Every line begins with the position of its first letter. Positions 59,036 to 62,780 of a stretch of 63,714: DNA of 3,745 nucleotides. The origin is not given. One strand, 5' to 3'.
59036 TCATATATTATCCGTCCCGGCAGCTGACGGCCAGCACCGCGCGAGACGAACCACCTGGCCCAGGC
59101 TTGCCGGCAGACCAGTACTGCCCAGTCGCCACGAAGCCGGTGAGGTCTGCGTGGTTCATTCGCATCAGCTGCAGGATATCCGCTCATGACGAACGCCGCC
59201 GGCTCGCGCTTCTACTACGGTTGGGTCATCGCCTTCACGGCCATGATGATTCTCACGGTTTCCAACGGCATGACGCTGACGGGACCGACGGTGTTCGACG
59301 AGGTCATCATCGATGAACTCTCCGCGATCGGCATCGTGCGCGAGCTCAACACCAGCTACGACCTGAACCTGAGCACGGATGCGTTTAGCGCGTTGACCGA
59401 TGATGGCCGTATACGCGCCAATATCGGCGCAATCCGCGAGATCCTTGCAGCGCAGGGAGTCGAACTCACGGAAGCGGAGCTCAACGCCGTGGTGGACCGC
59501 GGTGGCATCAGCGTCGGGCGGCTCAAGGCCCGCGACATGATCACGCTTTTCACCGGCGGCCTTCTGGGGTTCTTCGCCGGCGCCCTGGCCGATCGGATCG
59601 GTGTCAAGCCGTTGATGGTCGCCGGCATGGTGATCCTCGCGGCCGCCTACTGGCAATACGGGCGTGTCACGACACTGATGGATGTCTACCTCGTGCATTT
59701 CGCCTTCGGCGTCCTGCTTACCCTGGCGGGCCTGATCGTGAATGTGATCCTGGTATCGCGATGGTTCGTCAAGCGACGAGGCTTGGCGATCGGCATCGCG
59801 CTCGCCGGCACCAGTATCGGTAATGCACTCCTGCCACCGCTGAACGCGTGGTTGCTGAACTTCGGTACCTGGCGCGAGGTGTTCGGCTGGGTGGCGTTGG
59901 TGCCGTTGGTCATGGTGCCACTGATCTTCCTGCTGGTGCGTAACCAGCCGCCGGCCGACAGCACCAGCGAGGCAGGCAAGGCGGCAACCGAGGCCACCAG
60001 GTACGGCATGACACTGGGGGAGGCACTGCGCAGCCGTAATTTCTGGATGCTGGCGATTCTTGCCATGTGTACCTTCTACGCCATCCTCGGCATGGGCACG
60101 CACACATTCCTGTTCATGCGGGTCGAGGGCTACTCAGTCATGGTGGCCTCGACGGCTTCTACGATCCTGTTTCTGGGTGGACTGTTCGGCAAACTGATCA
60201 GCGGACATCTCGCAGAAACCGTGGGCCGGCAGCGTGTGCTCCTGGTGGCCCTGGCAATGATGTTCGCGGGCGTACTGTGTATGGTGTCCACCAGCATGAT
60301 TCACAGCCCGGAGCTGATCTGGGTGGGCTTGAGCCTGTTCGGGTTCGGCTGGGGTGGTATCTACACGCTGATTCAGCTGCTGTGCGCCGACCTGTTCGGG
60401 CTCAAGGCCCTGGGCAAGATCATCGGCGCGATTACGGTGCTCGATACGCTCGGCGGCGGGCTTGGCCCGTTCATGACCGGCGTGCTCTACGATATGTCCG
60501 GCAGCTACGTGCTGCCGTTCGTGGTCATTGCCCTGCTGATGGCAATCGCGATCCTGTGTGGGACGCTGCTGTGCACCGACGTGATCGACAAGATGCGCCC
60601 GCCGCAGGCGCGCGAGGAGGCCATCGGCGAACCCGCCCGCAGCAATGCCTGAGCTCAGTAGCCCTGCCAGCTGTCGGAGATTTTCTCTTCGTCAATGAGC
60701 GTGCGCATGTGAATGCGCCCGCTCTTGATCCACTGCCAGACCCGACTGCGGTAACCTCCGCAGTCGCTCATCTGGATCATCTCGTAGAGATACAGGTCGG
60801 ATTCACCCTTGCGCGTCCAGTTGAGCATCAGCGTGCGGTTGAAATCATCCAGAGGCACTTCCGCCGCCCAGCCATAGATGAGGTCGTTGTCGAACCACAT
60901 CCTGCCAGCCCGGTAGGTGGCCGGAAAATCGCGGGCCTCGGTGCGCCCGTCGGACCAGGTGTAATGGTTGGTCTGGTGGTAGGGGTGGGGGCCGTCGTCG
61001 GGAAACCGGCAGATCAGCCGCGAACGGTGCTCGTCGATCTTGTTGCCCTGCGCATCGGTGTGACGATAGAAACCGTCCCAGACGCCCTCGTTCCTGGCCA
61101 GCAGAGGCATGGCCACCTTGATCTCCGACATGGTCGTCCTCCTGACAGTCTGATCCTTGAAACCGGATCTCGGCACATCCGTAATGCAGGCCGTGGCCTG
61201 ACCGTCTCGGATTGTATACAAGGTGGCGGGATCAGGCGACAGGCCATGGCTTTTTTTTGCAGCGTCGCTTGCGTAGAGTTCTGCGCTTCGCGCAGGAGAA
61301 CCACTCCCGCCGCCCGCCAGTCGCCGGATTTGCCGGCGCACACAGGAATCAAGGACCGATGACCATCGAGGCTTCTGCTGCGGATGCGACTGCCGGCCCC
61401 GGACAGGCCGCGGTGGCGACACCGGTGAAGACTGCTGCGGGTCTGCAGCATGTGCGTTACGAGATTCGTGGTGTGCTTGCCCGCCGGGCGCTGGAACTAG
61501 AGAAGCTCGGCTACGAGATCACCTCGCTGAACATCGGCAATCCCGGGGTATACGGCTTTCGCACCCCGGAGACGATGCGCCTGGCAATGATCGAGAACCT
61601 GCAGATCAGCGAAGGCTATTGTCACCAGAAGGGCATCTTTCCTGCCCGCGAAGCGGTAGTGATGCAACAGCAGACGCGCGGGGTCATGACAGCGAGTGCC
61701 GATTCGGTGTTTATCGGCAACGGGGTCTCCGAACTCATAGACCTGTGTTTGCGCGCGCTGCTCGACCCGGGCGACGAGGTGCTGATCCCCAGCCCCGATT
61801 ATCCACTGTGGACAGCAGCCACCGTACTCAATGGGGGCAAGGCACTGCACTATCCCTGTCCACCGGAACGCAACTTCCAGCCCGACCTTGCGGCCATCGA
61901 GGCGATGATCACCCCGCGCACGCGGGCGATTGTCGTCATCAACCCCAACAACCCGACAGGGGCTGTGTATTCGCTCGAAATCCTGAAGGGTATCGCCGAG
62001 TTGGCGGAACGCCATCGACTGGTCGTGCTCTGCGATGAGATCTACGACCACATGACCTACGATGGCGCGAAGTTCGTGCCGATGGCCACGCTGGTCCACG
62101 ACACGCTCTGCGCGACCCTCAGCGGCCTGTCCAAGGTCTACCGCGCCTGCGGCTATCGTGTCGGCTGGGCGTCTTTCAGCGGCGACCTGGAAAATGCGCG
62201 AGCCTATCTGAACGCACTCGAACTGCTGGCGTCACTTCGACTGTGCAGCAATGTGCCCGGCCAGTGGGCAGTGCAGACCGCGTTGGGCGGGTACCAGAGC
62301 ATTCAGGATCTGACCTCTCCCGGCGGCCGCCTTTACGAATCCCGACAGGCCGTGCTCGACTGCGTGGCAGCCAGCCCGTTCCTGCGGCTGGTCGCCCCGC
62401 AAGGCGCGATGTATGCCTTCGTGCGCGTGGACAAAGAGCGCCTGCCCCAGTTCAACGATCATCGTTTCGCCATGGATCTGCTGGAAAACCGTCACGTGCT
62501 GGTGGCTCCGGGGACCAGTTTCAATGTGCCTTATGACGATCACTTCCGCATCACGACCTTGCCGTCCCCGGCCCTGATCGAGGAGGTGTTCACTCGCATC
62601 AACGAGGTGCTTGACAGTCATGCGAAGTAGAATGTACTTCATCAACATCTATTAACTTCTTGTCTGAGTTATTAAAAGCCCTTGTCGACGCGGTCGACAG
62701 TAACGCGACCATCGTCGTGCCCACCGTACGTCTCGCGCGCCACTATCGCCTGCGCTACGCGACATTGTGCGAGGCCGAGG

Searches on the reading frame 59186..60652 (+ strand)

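Call 8: search_protein_families(library=pfam, proteins=[window:59186-60652:+])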
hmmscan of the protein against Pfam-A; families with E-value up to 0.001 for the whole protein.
window:59186-60652:+ (488 aa): 3 families
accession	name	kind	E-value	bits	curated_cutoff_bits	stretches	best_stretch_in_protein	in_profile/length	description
PF07690.21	MFS_1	-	3e-44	151.8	33.4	2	119-428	40-347/347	Major Facilitator Superfamily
PF00083.30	Sugar_tr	-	3.9e-07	29.8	22.3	1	318-460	45-189/452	Sugar (and other) transporter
PF12832.13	MFS_1_like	-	0.0007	19.2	25.2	0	127-440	50-367/373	MFS_1 like family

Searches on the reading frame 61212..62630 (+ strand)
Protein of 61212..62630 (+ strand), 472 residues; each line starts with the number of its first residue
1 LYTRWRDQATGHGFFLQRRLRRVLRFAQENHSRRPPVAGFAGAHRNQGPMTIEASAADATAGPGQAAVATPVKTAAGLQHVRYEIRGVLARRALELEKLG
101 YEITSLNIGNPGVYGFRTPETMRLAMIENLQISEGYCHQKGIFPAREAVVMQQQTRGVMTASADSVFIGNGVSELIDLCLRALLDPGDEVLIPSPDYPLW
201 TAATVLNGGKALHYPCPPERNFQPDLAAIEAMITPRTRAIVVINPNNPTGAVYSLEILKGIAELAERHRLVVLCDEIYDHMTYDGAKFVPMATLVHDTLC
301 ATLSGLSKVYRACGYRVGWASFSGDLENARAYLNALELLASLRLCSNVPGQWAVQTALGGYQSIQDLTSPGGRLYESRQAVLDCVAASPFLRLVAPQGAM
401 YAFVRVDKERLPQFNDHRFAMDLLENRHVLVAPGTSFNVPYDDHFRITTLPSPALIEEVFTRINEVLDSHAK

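Call 8: search_protein_families(library=pfam, proteins=[window:61212-62630:+])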
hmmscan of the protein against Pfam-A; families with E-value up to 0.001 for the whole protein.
window:61212-62630:+ (472 aa): 3 families
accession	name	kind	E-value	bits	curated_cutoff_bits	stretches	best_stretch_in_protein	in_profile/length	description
PF00155.27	Aminotran_1_2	-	8.5e-51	173.7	19.7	1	106-463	6-361/361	Aminotransferase class I and II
PF01041.23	DegT_DnrJ_EryC1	-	9.5e-06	25.5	19.8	1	178-275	54-145/360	DegT/DnrJ/EryC1/StrS aminotransferase family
PF01212.27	Beta_elim_lyase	-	0.00011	22.1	27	1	179-275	63-168/288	Beta-eliminating lyase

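Call 49: find_homologous_proteins(query=window:61359-62630:+, max_evalue=1e-100)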
Query window:61359-62630:+ (423 aa): 7985 proteins with E <= 1e-100 among 8000 candidates; the best 120 are listed.
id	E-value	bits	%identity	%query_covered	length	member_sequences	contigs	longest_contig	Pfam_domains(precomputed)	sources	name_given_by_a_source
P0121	4.8e-284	959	100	100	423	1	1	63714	PF00155.28,PF01041.24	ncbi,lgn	-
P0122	4.0e-259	877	91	100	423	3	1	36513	PF00155.28,PF01041.24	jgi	-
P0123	1.5e-257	872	91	100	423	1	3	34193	PF00155.28,PF01041.24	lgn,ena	-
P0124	3.3e-256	868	91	100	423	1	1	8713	PF00155.28,PF01041.24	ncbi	-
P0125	2.1e-236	803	83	100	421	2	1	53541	PF00155.28,PF01041.24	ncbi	-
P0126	6.1e-236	801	83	100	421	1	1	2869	PF00155.28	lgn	-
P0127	6.6e-236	801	83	100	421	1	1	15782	PF00155.28,PF01041.24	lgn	-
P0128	2.8e-235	799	83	100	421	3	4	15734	PF00155.28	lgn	-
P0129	1.1e-232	790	82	100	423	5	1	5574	PF00155.28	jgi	-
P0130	1.8e-230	783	81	100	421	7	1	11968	PF00155.28,PF01041.24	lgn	-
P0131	4.6e-213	726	76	99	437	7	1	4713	PF00155.28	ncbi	-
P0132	2.3e-201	687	74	95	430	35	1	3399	PF00155.28,PF01041.24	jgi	jgi:alanine-synthesizing transaminase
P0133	2.6e-201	687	73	95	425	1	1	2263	PF00155.28,PF01041.24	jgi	jgi:alanine-synthesizing transaminase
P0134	1.2e-200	685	72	98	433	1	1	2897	PF00155.28,PF01041.24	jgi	jgi:alanine-synthesizing transaminase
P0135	6.5e-200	682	74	95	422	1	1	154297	PF00155.28,PF01041.24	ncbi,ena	-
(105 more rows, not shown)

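Call 50: find_encoding_contigs(protein=P0122, flank=10000, max_places=1)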
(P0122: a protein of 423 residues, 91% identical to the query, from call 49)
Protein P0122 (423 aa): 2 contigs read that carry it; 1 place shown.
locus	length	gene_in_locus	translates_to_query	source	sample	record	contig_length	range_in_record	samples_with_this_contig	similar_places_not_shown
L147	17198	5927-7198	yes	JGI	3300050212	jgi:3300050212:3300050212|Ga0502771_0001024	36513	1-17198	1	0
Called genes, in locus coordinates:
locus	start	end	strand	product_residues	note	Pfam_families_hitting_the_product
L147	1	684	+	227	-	?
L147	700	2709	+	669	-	PF00724:Oxidored_FMN, PF07992:Pyr_redox_2 (faint), PF13450:NAD_binding_8 (weak)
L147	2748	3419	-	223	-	-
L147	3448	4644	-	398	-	PF09243:Rsm22 (weak), PF13489:Methyltransf_23, PF01209:Ubie_methyltran, PF05175:MTS, PF08241:Methyltransf_11, PF08242:Methyltransf_12, PF13649:Methyltransf_25, PF13847:Methyltransf_31, +1 more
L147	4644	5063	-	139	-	PF07045:DUF1330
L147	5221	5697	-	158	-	-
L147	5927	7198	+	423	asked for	PF00155:Aminotran_1_2, PF01041:DegT_DnrJ_EryC1 (weak)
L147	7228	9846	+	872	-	PF12705:PDDEXK_1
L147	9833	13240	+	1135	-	PF00580:UvrD-helicase, PF01443:Viral_helicase1 (faint), PF13245:AAA_19 (weak), PF00580:UvrD-helicase, PF13361:UvrD_C, PF13538:UvrD_C_2 (faint), PF13361:UvrD_C, PF12705:PDDEXK_1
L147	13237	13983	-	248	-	PF01203:T2SSN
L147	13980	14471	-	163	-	PF04612:T2SSM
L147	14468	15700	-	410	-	PF05134:T2SSL, PF12693:GspL_C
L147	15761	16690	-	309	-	PF21687:T2SSK_1st, PF12836:HHH_3 (faint), PF03934:T2SSK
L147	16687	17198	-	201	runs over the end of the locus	PF07963:N_methyl, PF11612:T2SSJ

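Call 51: find_encoding_contigs(protein=P0125, flank=10000, max_places=1)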
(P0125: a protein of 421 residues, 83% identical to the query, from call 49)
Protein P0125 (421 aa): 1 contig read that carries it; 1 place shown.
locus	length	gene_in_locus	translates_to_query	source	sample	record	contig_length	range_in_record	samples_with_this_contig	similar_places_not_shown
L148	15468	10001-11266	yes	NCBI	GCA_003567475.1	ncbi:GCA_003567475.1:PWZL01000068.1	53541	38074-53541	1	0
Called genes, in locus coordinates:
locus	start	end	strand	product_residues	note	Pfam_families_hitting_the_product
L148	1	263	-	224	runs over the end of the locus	-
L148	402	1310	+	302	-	PF00126:HTH_1, PF03466:LysR_substrate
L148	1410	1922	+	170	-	PF01042:Ribonuc_L-PSP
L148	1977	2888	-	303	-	PF00126:HTH_1, PF03466:LysR_substrate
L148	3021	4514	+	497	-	PF00890:FAD_binding_2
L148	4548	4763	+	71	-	-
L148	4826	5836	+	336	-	PF03480:DctP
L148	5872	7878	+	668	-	PF00724:Oxidored_FMN, PF00070:Pyr_redox (faint), PF01266:DAO (weak), PF07992:Pyr_redox_2 (faint), PF13450:NAD_binding_8 (weak)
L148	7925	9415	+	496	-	PF07690:MFS_1, PF00083:Sugar_tr, PF07690:MFS_1 (weak)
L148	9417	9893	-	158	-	-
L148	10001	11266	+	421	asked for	PF00155:Aminotran_1_2, PF01041:DegT_DnrJ_EryC1 (weak)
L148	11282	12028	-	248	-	PF01203:T2SSN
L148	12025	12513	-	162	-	PF04612:T2SSM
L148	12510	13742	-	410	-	PF05134:T2SSL, PF12693:GspL_C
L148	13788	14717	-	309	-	PF21687:T2SSK_1st, PF12836:HHH_3 (faint), PF03934:T2SSK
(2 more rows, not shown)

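Call 52: find_encoding_contigs(protein=P0130, flank=10000, max_places=1)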
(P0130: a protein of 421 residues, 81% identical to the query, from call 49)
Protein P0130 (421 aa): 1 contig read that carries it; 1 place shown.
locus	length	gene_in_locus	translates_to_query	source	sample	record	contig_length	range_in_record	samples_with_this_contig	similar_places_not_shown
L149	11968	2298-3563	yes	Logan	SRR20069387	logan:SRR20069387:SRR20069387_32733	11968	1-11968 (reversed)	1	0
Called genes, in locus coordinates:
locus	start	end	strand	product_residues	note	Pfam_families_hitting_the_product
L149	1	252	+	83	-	?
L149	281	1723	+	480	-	PF07690:MFS_1, PF00083:Sugar_tr (weak), PF07690:MFS_1 (weak)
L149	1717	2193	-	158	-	-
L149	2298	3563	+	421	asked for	PF00155:Aminotran_1_2, PF01041:DegT_DnrJ_EryC1 (weak)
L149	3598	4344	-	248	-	PF01203:T2SSN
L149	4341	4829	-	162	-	PF04612:T2SSM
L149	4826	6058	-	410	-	PF05134:T2SSL, PF12693:GspL_C (weak)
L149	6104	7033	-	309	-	PF21687:T2SSK_1st, PF03934:T2SSK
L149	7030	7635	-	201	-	PF07963:N_methyl, PF11612:T2SSJ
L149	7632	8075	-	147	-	PF07963:N_methyl, PF02501:T2SSI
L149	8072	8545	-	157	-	PF12019:GspH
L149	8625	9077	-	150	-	PF07963:N_methyl, PF08334:T2SSG, PF22434:PilW_C (weak)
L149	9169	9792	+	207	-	PF01694:Rhomboid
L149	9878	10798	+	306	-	PF00698:Acyl_transf_1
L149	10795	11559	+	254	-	PF00106:adh_short, PF08659:KR, PF13561:adh_short_C2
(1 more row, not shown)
